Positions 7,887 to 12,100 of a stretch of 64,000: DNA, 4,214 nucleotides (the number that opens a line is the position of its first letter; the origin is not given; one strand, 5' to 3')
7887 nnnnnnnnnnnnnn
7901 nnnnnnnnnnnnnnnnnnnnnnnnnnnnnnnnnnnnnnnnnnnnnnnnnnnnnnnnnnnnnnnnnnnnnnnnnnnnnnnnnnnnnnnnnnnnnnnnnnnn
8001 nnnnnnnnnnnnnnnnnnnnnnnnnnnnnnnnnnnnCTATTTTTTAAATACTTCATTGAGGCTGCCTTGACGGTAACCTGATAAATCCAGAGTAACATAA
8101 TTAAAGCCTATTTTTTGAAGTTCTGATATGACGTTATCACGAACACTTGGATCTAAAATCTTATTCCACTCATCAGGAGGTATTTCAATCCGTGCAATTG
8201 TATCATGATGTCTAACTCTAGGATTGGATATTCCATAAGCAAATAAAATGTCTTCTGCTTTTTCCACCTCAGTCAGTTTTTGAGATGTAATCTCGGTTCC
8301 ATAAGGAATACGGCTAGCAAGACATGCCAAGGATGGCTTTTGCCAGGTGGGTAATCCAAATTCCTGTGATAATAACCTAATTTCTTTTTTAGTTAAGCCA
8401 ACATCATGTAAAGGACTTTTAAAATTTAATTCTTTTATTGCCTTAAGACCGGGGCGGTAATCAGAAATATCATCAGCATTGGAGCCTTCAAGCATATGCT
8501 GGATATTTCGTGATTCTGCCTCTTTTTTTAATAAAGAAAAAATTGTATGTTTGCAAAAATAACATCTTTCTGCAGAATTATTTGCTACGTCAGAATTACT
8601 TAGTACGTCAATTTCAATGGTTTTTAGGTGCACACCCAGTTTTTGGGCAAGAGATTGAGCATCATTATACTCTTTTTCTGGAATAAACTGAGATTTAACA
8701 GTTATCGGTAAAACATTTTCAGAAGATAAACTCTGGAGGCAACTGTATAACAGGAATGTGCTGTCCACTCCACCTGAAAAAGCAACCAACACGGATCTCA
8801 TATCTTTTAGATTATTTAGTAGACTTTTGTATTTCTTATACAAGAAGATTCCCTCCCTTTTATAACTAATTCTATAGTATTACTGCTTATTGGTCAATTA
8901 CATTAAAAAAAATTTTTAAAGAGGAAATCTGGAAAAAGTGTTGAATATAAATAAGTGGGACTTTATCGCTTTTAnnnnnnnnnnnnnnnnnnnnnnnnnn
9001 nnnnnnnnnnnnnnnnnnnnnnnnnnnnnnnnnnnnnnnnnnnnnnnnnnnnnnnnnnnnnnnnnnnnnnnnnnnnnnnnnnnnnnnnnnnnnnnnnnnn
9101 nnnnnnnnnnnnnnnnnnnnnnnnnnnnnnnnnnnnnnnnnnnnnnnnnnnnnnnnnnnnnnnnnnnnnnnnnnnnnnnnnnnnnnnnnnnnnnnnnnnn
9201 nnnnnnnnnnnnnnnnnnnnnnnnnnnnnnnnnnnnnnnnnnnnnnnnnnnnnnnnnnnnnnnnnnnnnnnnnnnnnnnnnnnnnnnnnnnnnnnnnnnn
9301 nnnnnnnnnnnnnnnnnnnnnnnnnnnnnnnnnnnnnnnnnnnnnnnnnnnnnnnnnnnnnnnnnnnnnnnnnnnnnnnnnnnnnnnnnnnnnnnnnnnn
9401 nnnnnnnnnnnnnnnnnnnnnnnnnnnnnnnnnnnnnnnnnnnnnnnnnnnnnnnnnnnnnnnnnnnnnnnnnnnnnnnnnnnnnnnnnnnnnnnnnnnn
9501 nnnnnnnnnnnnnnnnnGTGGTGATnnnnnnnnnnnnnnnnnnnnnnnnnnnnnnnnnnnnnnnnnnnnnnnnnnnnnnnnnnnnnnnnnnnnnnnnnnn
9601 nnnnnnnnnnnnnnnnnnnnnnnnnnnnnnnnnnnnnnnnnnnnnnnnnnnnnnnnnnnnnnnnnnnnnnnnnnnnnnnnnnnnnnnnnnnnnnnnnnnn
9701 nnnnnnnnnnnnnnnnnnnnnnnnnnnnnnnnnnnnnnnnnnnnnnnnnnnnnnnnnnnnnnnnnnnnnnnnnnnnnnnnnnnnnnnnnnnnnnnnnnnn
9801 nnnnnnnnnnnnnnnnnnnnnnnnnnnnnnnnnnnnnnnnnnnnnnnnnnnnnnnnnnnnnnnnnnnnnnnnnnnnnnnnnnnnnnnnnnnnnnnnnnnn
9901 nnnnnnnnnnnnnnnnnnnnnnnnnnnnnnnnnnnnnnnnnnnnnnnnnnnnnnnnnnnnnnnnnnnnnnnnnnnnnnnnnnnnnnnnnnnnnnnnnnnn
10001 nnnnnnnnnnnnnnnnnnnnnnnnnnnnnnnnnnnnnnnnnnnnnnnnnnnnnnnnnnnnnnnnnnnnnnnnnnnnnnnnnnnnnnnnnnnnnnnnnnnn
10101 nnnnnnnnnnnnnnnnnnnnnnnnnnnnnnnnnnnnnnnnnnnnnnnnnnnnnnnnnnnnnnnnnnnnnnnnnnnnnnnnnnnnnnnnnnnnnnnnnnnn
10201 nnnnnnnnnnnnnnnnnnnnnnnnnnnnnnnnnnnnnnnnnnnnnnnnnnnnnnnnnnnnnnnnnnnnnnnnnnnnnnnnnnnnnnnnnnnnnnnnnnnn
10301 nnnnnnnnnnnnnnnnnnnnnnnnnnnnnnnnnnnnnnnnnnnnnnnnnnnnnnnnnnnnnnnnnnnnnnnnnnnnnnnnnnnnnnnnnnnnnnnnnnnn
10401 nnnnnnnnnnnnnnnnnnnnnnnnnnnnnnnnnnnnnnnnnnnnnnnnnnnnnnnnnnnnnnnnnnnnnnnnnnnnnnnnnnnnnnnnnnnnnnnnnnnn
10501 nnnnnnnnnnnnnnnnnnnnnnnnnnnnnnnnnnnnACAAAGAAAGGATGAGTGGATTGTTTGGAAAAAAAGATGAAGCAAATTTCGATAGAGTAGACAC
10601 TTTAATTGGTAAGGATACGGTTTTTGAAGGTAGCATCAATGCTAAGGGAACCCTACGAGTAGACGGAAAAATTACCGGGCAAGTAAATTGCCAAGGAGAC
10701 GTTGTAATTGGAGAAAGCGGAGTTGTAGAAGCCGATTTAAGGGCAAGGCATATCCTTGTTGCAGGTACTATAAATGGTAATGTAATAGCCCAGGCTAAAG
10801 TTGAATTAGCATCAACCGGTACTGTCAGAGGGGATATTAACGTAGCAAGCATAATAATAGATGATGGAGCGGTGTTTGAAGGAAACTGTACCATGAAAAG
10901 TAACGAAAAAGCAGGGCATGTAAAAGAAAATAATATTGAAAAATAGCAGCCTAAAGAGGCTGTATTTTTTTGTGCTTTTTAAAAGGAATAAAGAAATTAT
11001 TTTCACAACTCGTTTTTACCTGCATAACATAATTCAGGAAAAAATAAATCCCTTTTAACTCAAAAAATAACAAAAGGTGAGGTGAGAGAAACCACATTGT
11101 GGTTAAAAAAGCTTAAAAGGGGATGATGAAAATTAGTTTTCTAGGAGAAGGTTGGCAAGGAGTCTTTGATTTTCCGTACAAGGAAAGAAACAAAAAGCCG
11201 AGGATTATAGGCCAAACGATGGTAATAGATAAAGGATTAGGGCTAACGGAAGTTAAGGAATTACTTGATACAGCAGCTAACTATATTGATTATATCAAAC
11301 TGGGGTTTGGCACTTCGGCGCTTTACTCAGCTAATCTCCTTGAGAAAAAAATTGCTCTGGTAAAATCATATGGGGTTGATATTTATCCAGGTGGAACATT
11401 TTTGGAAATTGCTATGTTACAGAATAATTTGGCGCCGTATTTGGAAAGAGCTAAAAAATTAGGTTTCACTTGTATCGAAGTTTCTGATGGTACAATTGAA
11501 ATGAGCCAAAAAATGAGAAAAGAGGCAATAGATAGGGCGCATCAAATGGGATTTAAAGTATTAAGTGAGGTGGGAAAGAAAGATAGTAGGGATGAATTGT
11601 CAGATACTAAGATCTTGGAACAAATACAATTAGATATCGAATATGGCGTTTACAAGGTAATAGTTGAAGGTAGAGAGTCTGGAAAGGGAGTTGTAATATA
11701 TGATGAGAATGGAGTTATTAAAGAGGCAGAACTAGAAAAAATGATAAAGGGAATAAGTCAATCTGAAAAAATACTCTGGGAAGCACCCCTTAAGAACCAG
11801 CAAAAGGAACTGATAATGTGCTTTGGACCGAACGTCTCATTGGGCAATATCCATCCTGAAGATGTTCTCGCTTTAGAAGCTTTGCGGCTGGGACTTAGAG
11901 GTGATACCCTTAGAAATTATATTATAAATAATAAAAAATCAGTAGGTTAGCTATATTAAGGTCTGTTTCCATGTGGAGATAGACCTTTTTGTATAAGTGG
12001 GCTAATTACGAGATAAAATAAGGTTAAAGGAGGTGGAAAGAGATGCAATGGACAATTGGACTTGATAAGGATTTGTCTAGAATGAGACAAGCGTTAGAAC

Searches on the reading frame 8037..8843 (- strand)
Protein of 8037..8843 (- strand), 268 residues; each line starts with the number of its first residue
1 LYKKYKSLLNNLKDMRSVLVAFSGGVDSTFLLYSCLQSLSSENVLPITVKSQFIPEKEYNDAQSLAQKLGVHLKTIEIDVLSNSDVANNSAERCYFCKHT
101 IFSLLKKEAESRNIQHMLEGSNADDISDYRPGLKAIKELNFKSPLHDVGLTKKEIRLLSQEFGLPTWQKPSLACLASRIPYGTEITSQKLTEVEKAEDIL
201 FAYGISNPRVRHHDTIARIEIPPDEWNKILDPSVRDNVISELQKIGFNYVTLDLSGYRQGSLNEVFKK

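Call 88: search_protein_families(library=ncbifam, proteins=[window:8037-8843:-], max_evalue=0.00001)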
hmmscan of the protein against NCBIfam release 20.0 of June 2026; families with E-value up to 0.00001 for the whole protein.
window:8037-8843:- (268 aa): 8 families
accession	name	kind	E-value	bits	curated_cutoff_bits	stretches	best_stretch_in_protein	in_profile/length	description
TIGR00268.2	TIGR00268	equivalog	6.9e-96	320.5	150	1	4-263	2-259/259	ATP-dependent sacrificial sulfur transferase LarE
NF010587.0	PRK13980.1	equivalog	1.3e-11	44.3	255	1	14-83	30-99/267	NAD+ synthase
NF010588.0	PRK13981.1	equivalog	4e-09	35.4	479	1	15-82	285-352/546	NAD+ synthase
TIGR00552.1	nadE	equivalog_domain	2.6e-08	33.4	63.65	1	14-87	21-95/251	NAD(+) synthase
TIGR00364.1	TIGR00364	equivalog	2.3e-07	30.6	150.3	1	19-84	2-65/201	7-cyano-7-deazaguanine synthase QueC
TIGR03573.1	WbuX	subfamily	2.4e-07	30.5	203.2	1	6-124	47-172/344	N-acetyl sugar amidotransferase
TIGR02432.1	lysidine_TilS_N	equivalog_domain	1.3e-06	28.4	93.6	1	18-125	2-111/189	tRNA lysidine(34) synthetase TilS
TIGR00884.1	guaA_Cterm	equivalog_domain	6.7e-06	25.6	338.75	0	10-200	12-216/310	glutamine-hydrolyzing GMP synthase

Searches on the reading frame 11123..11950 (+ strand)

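Call 88: search_protein_families(library=ncbifam, proteins=[window:11123-11950:+], max_evalue=0.00001)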
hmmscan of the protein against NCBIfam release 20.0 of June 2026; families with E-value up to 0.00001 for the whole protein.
window:11123-11950:+ (275 aa): 1 family
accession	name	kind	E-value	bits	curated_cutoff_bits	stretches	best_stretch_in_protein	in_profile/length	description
TIGR03849.2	arch_ComA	equivalog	1e-105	352.5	280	1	24-263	1-240/241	phosphosulfolactate synthase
